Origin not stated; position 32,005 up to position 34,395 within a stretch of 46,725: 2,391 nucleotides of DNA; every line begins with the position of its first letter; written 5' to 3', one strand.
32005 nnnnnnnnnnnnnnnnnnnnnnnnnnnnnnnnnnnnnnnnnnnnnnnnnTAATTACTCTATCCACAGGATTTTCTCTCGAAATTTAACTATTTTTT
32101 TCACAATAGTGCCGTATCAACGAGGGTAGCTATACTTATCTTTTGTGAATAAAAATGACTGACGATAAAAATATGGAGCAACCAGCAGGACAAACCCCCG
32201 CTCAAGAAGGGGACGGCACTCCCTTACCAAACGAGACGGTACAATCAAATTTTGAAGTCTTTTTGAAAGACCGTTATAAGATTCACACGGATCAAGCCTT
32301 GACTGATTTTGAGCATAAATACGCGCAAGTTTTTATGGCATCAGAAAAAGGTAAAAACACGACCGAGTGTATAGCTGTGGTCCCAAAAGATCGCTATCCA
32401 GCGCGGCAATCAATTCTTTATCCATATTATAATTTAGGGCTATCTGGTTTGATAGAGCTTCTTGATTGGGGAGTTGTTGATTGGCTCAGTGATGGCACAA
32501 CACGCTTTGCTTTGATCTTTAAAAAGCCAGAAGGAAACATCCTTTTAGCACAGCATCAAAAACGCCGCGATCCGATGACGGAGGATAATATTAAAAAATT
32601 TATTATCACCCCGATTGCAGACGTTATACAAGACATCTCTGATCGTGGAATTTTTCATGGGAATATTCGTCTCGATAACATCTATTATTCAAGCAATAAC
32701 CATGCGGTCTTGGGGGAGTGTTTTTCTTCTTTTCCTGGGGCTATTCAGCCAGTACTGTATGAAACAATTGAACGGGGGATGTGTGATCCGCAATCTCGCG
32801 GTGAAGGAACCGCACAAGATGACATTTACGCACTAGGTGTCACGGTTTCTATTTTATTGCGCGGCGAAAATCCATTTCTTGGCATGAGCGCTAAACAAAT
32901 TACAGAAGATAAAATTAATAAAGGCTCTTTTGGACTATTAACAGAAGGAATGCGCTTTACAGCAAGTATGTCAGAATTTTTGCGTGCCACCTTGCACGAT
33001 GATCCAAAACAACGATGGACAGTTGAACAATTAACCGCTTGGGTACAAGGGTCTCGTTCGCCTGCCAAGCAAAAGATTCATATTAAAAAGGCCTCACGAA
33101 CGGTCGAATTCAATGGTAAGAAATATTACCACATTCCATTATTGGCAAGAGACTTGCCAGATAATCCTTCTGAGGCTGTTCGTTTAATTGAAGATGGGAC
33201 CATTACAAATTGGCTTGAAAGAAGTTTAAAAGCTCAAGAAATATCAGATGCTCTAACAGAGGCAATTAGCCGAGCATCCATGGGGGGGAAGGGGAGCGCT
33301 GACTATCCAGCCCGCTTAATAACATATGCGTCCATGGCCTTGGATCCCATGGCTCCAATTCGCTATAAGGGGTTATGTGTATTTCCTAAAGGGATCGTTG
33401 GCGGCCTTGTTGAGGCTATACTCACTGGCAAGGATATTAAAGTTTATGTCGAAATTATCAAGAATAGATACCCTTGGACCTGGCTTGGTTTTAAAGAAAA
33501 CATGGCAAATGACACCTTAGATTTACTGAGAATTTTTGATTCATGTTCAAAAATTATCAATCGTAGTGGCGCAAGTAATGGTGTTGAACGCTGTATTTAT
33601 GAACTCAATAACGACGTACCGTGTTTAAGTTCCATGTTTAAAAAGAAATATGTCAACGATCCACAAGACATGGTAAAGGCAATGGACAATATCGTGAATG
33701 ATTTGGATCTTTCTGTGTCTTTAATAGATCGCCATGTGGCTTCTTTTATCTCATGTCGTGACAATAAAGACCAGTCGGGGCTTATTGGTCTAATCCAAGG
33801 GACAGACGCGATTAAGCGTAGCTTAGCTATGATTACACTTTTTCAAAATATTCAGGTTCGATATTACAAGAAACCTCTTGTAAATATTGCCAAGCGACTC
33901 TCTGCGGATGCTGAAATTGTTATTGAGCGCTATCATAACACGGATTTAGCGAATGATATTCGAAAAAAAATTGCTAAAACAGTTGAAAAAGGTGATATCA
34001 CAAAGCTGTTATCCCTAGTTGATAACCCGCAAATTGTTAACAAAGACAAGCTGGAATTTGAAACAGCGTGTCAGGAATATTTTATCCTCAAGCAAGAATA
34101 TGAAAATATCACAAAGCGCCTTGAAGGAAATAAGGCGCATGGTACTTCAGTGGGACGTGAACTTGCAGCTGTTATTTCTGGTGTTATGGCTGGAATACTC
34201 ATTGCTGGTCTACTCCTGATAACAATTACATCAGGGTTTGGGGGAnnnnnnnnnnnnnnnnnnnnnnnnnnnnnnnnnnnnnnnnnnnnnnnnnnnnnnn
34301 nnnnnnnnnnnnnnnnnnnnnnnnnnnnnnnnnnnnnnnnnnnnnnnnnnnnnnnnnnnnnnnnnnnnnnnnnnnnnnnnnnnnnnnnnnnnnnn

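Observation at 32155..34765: Candidate undescribed two-gene membrane module: tail-anchored pseudokinase plus polybasic 4-TM partner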

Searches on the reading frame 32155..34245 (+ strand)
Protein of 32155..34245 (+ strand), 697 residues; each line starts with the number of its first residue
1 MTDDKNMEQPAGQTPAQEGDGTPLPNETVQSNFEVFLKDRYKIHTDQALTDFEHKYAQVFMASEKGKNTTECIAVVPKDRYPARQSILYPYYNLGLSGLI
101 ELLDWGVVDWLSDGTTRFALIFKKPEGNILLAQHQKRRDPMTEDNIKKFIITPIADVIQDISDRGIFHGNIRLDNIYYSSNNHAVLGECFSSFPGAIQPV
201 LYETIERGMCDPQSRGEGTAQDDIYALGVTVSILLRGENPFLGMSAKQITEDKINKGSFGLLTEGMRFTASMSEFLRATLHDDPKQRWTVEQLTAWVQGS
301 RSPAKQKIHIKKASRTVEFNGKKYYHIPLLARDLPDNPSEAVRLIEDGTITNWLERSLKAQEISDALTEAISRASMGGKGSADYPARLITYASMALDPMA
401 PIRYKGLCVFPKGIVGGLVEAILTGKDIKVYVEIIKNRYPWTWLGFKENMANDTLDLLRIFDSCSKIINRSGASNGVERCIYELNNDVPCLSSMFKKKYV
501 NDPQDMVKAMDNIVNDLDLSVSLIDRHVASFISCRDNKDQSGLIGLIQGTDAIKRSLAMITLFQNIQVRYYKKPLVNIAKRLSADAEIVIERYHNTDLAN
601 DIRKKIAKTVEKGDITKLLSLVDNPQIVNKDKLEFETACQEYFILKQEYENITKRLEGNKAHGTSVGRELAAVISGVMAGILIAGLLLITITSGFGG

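Call 3: search_protein_families(library=pfam, proteins=[window:32155-34245:+], max_evalue=1)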
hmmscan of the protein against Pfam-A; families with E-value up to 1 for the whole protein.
window:32155-34245:+ (697 aa): 1 family
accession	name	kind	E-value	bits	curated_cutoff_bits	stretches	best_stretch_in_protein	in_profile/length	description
PF00069.31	Pkinase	-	6e-09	36.1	31.7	1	219-294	175-258/263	Protein kinase domain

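Call 4: search_protein_families(library=ncbifam, proteins=[window:32155-34245:+], max_evalue=1)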
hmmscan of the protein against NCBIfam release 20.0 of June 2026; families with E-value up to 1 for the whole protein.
window:32155-34245:+ (697 aa): 4 families
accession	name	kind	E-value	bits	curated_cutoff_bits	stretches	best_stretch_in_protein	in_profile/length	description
NF047741.1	antiphage_MADS6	equivalog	3.5e-11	42.3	460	1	114-306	269-466/612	methylation-associated defense system protein kinase MAD6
NF038150.1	lanthi_synth_IV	equivalog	2e-07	29.7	650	1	208-312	360-460/851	class IV lanthionine synthetase LanL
NF033483.0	PknB_PASTA_kin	equivalog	0.013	14.6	450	1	218-292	185-260/563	Stk1 family PASTA domain-containing Ser/Thr kinase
TIGR02507.1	MtrF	equivalog_domain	0.81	9.4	25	0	500-527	5-30/65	tetrahydromethanopterin S-methyltransferase subunit F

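Call 7: find_homologous_proteins(query=window:32155-34245:+)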
Query window:32155-34245:+ (697 aa): 129 proteins with E <= 0.001 among 8000 candidates; the best 120 are listed.
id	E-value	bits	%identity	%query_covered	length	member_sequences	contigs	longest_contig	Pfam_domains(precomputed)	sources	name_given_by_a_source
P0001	0.0e+0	1588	100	100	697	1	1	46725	PF00069.32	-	-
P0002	0.0e+0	1201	76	98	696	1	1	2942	PF00069.32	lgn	-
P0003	0.0e+0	1171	75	96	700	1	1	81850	PF00069.32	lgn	-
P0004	0.0e+0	1140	72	100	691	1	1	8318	PF00069.32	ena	-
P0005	3.1e-272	923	59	95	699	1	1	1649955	PF00069.32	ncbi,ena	-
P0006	6.4e-180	618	44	96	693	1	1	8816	PF00069.32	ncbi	ncbi:MAG TPA: hypothetical protein VGF14_07495 [Alphaproteobacteria bacterium]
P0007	1.1e-178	614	43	96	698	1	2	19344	PF00069.32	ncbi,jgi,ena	jgi:hypothetical protein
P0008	3.2e-176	606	46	94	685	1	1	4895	PF00069.32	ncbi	-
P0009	7.3e-176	604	43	93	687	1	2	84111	PF00069.32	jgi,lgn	jgi:hypothetical protein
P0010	1.9e-175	603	44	93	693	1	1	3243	PF00069.32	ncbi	-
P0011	2.1e-175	603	44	95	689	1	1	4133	PF00069.32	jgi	jgi:hypothetical protein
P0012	2.3e-172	593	43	95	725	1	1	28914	PF00069.32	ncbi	-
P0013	4.3e-171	589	42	95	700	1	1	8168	PF00069.32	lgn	-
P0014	5.0e-171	588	41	95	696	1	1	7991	PF00069.32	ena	-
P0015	6.7e-124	433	34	93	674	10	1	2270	PF00069.32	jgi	jgi:hypothetical protein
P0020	3.0e-119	417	35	94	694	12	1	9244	PF00069.32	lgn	-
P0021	1.5e-118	415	33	100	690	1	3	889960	-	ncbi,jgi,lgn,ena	ncbi:MAG: hypothetical protein WC989_09860 [Micavibrio sp.]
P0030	6.9e-117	410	32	92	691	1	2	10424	PF00069.32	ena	-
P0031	7.8e-117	409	34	94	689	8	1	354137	PF00069.32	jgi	jgi:eukaryotic-like serine/threonine-protein kinase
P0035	4.0e-115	404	31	100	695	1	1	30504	PF00069.32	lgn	-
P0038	8.1e-114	399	33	85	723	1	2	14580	PF00069.32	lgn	-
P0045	7.3e-109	383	34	85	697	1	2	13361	PF00069.32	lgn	-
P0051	2.1e-105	372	32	94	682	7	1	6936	PF00069.32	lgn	-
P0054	8.2e-104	366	31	95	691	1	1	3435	PF00069.32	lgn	-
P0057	1.0e-102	363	32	93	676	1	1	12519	PF00069.32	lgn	-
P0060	1.0e-97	346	30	95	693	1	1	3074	PF00069.32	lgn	-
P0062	1.0e-96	343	30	100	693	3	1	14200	PF00069.32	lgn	-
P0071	1.2e-91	326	29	94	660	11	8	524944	PF00069.32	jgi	jgi:hypothetical protein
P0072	6.2e-91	324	29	95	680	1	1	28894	-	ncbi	ncbi:MAG: hypothetical protein H7841_12170 [Magnetospirillum sp. WYHS-4]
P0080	2.8e-88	315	30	96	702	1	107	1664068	-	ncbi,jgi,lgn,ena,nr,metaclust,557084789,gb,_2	ncbi:MAG TPA: hypothetical protein DDX54_00410 [Rhodospirillaceae bacterium]|jgi:hypothetical protei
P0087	6.0e-85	304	29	94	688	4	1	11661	PF00069.32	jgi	jgi:serine/threonine protein kinase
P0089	6.5e-84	301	29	94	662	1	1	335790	-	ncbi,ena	-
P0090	7.7e-84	300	29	94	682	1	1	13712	PF00069.32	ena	-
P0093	8.2e-83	297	28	99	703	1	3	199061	PF00069.32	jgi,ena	-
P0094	1.2e-82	296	30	92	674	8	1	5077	PF00069.32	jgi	jgi:eukaryotic-like serine/threonine-protein kinase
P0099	1.5e-78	283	27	94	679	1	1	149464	PF00069.32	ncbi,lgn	-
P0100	2.7e-78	282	29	94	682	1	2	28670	PF00069.32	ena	-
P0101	2.8e-78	282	27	94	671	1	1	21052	PF00069.32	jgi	-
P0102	4.6e-78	281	29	94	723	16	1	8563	PF00069.32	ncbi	-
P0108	3.3e-77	278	27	93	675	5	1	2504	PF00069.32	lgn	-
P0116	3.6e-75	272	27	95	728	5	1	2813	PF00069.32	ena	-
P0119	2.2e-72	263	28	88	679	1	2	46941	PF00069.32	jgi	jgi:eukaryotic-like serine/threonine-protein kinase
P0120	3.0e-72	262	28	94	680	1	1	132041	-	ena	-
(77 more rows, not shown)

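Call 8: search_solved_structures(query=window:32155-34245:+, max_evalue=0.01, show_alignments=2)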
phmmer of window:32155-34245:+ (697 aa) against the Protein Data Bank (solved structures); distinct sequences matched with E-value up to 0.01: 83 (the best 60 are shown).
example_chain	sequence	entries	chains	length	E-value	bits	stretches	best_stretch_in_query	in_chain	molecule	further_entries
3r1n_A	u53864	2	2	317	1e-06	30.5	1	72-309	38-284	MAP kinase-activated protein kinase 3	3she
3fhr_A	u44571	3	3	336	1.2e-06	30.3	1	72-309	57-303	MAP kinase-activated protein kinase 3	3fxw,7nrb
1tki_A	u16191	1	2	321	1.9e-05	26.4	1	148-335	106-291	TITIN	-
4jnw_A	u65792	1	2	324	2e-05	26.3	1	148-335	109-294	Titin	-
3bhy_A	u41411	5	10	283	4.9e-05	25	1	221-300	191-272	Death-associated protein kinase 3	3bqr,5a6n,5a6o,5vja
6ygn_A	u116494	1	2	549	5.6e-05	24.8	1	149-336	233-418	Titin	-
2j90_A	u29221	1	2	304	5.6e-05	24.8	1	221-300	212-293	DEATH-ASSOCIATED PROTEIN KINASE 3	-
1yrp_A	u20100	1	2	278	0.00011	23.9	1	221-293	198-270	Death-associated protein kinase 3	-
9ymt_A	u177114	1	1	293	0.00016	23.3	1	118-293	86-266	Serine/Threonine Kinase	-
4eqm_A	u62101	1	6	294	0.00016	23.3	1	118-293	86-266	Protein kinase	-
4fg8_A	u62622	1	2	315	0.0002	23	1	142-309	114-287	Calcium/calmodulin-dependent protein kinase type 1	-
4fg9_A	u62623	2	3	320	0.0002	23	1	142-310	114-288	Calcium/calmodulin-dependent protein kinase type 1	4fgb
1a06_A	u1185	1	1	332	0.00023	22.8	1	142-310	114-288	CALCIUM/CALMODULIN-DEPENDENT PROTEIN KINASE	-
4fg7_A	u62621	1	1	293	0.00032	22.3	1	142-303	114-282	Calcium/calmodulin-dependent protein kinase type 1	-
2xzs_A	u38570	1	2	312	0.00034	22.2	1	221-299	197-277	DEATH ASSOCIATED KINASE 1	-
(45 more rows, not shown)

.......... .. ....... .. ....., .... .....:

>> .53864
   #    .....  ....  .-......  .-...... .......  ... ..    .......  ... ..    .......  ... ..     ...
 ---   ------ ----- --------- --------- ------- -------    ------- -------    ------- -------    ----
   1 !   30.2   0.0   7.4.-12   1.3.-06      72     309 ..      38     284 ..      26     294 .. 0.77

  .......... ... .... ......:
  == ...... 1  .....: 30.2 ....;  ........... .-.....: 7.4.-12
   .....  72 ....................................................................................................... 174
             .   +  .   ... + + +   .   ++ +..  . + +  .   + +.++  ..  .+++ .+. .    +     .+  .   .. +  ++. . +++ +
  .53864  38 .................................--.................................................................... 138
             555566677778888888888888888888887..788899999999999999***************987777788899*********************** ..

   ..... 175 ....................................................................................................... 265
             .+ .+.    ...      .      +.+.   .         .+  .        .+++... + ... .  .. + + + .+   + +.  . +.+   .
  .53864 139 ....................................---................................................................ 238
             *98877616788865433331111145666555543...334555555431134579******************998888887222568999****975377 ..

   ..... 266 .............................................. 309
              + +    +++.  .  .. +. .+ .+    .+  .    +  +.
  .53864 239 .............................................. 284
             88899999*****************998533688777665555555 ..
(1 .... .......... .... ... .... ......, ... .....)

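Call 10: find_encoding_contigs(protein=P0005, flank=6000, max_places=2)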
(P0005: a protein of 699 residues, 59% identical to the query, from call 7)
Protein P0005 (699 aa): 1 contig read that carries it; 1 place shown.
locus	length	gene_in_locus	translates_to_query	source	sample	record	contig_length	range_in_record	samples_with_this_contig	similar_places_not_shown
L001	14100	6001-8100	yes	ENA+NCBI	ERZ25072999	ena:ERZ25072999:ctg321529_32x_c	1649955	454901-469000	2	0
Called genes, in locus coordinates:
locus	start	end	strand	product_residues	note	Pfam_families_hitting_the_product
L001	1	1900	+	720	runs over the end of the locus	PF01966:HD, PF13328:HD_4, PF04607:RelA_SpoT, PF02824:TGS, PF19296:RelA_AH, PF28438:RelA_RIS, PF13291:ACT_4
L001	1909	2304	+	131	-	PF01648:ACPS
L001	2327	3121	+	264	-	PF10502:Peptidase_S26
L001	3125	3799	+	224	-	PF14622:Ribonucleas_3_3, PF00636:Ribonuclease_3, PF00035:dsrm, PF14709:DND1_DSRM (weak)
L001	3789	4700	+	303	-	PF00009:GTP_EFTU, PF03193:RsgA_GTPase (faint), PF01926:MMR_HSR1, PF02421:FeoB_N, PF04548:AIG1 (faint), PF10662:PduV-EutP, PF00350:Dynamin_N (weak), PF07650:KH_2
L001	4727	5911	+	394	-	-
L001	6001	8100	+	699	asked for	PF00069:Pkinase (faint)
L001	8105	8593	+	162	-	-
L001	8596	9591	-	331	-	PF00849:PseudoU_synth_2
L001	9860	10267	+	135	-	PF12844:HTH_19, PF13443:HTH_26 (weak), PF01381:HTH_3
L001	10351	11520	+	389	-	PF00438:S-AdoMet_synt_N, PF02772:S-AdoMet_synt_M, PF02773:S-AdoMet_synt_C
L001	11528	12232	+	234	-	PF02390:Methyltransf_4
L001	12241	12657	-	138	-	PF07309:FlaF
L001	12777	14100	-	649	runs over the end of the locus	PF00460:Flg_bb_rod, PF22692:LlgE_F_G_D1, PF07559:FlgE_D2, PF06429:Flg_bbr_C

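Call 11: find_encoding_contigs(protein=P0021, flank=6000, max_places=2)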
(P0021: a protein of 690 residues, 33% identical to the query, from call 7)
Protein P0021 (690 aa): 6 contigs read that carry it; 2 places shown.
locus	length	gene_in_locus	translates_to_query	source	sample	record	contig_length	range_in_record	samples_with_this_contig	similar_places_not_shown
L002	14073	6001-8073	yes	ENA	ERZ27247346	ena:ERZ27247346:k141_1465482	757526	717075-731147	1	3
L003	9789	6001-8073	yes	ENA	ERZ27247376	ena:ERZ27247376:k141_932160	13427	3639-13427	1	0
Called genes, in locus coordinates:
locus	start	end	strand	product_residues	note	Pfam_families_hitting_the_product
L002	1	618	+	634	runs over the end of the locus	PF06480:FtsH_ext, PF00004:AAA, PF07728:AAA_5 (weak), PF17862:AAA_lid_3, PF01434:Peptidase_M41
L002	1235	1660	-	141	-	-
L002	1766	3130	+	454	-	PF02878:PGM_PMM_I, PF02879:PGM_PMM_II, PF02880:PGM_PMM_III, PF00408:PGM_PMM_IV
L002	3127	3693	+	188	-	PF12796:Ank_2, PF13606:Ank_3 (faint), PF00023:Ank (faint), PF13637:Ank_4, PF13857:Ank_5 (faint)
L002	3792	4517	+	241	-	-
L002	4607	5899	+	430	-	PF00709:Adenylsucc_synt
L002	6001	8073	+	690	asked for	-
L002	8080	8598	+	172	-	-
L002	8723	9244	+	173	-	PF07811:TadE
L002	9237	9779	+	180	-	-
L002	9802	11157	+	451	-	PF13400:Tad, PF00092:VWA (faint), PF13519:VWA_2 (weak)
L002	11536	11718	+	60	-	PF04964:Flp_Fap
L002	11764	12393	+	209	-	PF01478:Peptidase_A24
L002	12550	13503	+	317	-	PF16976:RcpC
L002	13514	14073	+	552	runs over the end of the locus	PF13629:T2SS-T3SS_pil_N, PF00263:Secretin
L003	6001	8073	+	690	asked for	-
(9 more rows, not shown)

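Call 12: find_encoding_contigs(protein=P0080, flank=6000, max_places=2)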
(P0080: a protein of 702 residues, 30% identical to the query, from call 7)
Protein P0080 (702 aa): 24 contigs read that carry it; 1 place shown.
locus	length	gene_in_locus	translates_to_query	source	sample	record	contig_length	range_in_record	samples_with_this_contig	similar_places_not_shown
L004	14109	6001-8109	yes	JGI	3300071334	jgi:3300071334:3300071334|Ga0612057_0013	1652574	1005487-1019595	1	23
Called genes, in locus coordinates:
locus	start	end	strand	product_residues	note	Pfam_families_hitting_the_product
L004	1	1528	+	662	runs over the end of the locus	PF22745:Nlig-Ia, PF01653:DNA_ligase_aden, PF03120:OB_DNA_ligase, PF03119:DNA_ligase_ZBD, PF12826:HHH_2, PF14520:HHH_5 (weak), PF00533:BRCT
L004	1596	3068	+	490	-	PF13173:AAA_14, PF13635:DUF4143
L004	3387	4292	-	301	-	PF03734:YkuD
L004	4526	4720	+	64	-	-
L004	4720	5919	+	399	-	PF01820:Dala_Dala_lig_N, PF07478:Dala_Dala_lig_C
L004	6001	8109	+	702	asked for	-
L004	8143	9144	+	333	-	PF02912:Phe_tRNA-synt_N, PF01409:tRNA-synt_2d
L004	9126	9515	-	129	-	PF00486:Trans_reg_C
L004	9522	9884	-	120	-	PF00453:Ribosomal_L20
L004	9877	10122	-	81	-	PF01632:Ribosomal_L35p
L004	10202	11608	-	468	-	PF03600:CitMHS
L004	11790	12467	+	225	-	PF13560:HTH_31, PF01381:HTH_3, PF12844:HTH_19 (weak), PF13443:HTH_26 (faint)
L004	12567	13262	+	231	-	PF13560:HTH_31, PF01381:HTH_3, PF12844:HTH_19 (faint), PF13443:HTH_26 (faint)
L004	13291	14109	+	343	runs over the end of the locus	PF00291:PALP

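Call 13: find_encoding_contigs(protein=P0072, flank=6000, max_places=1)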
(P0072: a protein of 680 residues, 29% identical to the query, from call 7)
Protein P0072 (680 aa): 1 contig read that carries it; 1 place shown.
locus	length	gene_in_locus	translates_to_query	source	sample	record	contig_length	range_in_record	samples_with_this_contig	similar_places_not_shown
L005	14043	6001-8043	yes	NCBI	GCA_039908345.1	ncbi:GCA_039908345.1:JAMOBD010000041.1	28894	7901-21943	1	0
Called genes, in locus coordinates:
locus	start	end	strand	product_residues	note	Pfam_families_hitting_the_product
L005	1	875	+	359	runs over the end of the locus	-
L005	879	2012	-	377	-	PF04333:MlaA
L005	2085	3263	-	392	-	PF00072:Response_reg, PF07228:SpoIIE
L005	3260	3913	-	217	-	PF13581:HATPase_c_2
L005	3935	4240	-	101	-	PF01740:STAS, PF13466:STAS_2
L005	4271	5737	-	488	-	PF06103:DUF948 (faint), PF00015:MCPsignal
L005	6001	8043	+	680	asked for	-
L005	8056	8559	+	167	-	-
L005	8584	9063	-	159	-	PF05198:IF3_N, PF00707:IF3_C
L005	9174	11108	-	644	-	PF02824:TGS, PF07973:tRNA_SAD, PF00587:tRNA-synt_2b, PF03129:HGTP_anticodon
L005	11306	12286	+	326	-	PF01544:CorA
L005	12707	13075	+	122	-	PF00072:Response_reg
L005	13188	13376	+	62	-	-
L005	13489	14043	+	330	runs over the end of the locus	PF05235:CHAD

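Call 14: find_encoding_contigs(protein=P0120, flank=6000, max_places=1)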
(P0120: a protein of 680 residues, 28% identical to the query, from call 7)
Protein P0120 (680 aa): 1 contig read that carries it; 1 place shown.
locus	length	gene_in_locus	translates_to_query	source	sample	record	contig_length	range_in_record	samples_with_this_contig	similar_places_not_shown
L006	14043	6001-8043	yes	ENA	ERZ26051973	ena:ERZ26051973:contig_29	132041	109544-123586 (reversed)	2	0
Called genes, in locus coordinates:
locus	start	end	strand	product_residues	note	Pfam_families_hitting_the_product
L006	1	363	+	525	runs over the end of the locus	PF00389:2-Hacid_dh, PF02826:2-Hacid_dh_C, PF19304:PGDH_inter, PF01842:ACT (weak)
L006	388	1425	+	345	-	PF13517:FG-GAP_3 (faint)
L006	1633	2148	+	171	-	-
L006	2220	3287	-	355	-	PF13505:OMP_b-brl, PF01389:OmpA_membrane (weak), PF01617:Surface_Ag_2 (faint), PF02462:Opacity (weak), PF00691:OmpA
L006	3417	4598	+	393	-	PF13393:tRNA-synt_His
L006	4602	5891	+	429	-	PF00709:Adenylsucc_synt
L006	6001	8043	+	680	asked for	-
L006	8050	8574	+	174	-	-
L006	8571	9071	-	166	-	-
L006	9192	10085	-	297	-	PF00140:Sigma70_r1_2 (weak), PF04542:Sigma70_r2, PF04545:Sigma70_r4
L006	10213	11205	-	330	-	PF01479:S4 (weak), PF00849:PseudoU_synth_2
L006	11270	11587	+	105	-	-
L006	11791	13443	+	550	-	PF20172:DUF6538, PF00589:Phage_integrase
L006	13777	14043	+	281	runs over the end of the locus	-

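Call 15: find_encoding_contigs(protein=P0071, flank=6000, max_places=1)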
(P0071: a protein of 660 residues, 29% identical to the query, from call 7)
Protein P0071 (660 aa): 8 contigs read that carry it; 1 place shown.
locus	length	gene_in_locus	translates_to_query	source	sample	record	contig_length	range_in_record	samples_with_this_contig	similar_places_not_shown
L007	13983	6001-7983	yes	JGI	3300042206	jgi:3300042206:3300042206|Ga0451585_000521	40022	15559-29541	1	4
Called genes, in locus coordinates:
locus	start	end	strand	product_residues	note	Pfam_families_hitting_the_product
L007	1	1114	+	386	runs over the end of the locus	-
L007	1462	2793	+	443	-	PF00015:MCPsignal, PF13682:CZB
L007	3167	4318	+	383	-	PF13393:tRNA-synt_His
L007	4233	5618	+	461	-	PF00709:Adenylsucc_synt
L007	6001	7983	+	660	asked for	PF00069:Pkinase (weak)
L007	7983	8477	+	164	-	-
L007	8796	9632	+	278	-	PF01022:HTH_5 (weak), PF12840:HTH_20, PF01451:LMWPc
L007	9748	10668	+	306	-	PF00044:Gp_dh_N, PF02800:Gp_dh_C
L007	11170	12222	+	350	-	PF12849:PBP_like_2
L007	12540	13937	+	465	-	PF12501:DUF3708, PF00528:BPD_transp_1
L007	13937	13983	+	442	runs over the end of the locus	PF11812:DUF3333, PF00528:BPD_transp_1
